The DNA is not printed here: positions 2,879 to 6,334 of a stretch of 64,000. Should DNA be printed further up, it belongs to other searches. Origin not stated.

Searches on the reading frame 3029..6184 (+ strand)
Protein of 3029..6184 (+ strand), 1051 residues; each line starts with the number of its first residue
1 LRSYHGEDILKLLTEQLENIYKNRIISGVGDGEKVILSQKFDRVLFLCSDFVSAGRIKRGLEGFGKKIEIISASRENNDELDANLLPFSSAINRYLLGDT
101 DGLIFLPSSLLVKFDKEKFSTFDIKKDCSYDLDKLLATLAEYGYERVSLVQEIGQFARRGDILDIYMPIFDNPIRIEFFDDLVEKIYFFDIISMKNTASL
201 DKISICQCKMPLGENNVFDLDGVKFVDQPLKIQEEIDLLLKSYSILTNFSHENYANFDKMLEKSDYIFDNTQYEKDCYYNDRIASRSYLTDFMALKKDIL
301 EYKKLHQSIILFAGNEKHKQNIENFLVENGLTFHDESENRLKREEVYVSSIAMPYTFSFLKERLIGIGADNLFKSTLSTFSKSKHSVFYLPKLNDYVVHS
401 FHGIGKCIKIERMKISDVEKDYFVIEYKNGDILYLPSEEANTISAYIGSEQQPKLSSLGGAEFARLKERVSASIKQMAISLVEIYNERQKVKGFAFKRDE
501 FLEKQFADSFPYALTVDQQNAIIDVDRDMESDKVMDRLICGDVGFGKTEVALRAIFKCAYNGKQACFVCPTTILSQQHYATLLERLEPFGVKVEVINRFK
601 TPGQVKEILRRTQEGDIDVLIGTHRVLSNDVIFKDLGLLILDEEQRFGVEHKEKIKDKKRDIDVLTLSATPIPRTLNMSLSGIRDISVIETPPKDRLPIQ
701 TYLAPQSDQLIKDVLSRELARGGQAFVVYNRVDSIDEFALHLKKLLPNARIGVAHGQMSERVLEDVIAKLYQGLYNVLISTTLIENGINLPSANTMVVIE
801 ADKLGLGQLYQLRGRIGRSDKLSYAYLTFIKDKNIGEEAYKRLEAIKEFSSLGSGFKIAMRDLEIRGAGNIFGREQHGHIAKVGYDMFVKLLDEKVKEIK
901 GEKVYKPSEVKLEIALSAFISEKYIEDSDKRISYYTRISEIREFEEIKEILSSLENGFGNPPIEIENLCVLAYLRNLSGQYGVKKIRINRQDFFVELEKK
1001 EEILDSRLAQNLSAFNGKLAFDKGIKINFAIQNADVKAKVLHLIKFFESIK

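Call 70: search_protein_families(library=pfam, proteins=[window:3029-6184:+], max_evalue=0.00001)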
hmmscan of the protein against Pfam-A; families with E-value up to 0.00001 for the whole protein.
window:3029-6184:+ (1051 aa): 6 families
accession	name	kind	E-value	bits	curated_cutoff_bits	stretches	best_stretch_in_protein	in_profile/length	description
PF00270.35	DEAD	-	1.5e-22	80.6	26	1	518-676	4-164/167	DEAD/DEAH box helicase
PF00271.37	Helicase_C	-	4.2e-21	75.7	23.5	1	713-819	8-109/110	Helicase conserved C-terminal domain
PF17757.6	UvrB_inter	-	4.4e-20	72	22.9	1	123-206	2-86/91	UvrB interaction domain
PF03461.20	TRCF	-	2.4e-19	69.9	25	1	915-1002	2-89/95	TRCF domain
PF02559.22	CarD_TRCF_RID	-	8.1e-15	55.1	23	1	393-447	3-57/57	CarD-like/TRCF RID domain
PF04851.21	ResIII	-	5.8e-08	33.2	22.5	1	517-671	7-162/164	Type III restriction enzyme, res subunit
